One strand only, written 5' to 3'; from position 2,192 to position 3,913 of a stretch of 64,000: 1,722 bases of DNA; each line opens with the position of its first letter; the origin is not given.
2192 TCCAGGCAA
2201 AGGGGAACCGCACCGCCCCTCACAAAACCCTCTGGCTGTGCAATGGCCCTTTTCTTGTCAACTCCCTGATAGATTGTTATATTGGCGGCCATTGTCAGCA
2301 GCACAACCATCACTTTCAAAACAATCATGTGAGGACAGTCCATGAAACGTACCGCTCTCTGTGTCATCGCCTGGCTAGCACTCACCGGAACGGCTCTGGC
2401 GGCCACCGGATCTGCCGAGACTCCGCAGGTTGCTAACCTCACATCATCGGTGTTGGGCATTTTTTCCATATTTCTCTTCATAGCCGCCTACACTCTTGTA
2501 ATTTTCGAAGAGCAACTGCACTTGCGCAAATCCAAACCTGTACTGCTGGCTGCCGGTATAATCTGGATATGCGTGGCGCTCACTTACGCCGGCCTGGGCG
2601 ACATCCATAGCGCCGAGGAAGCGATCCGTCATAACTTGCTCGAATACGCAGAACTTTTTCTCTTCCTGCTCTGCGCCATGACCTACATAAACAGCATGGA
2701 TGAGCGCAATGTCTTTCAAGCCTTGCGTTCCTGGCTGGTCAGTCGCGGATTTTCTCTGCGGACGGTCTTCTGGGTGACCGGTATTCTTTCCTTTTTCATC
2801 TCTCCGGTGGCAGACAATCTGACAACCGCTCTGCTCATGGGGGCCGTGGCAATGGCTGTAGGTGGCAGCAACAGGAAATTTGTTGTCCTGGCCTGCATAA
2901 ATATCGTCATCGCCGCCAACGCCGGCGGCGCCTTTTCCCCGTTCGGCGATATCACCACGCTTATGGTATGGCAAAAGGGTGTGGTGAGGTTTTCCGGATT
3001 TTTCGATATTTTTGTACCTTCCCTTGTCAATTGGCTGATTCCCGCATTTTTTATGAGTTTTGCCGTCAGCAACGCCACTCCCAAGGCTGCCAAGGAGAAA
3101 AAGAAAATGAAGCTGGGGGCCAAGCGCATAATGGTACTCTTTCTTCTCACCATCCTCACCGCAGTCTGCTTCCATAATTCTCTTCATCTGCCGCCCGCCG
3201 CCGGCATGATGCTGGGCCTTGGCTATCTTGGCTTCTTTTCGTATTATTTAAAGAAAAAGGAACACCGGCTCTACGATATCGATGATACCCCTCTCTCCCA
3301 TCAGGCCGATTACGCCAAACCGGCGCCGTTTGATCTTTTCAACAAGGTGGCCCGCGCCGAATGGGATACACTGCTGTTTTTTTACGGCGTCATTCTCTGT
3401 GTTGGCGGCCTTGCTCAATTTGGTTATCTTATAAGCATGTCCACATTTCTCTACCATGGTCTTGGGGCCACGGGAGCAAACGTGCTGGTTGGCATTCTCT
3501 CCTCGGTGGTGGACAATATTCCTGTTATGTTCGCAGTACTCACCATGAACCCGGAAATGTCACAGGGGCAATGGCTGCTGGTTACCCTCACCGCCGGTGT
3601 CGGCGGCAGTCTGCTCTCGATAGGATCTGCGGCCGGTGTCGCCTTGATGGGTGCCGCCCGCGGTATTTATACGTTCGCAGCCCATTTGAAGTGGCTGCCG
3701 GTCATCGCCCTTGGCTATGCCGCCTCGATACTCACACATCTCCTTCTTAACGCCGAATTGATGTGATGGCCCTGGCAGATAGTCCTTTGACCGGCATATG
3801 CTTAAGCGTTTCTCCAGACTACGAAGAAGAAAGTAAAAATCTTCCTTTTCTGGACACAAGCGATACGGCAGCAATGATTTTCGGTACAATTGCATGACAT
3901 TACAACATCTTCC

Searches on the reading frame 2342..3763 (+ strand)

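Call 39: search_protein_families(library=pfam, max_evalue=0.00001, proteins=[window:2342-3763:+])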
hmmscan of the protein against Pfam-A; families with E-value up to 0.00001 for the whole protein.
seq(474 aa): 1 family
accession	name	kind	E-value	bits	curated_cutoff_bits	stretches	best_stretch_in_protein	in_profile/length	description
PF03600.22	CitMHS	-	2.7e-37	129.1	31.9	2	50-292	1-234/336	Citrate transporter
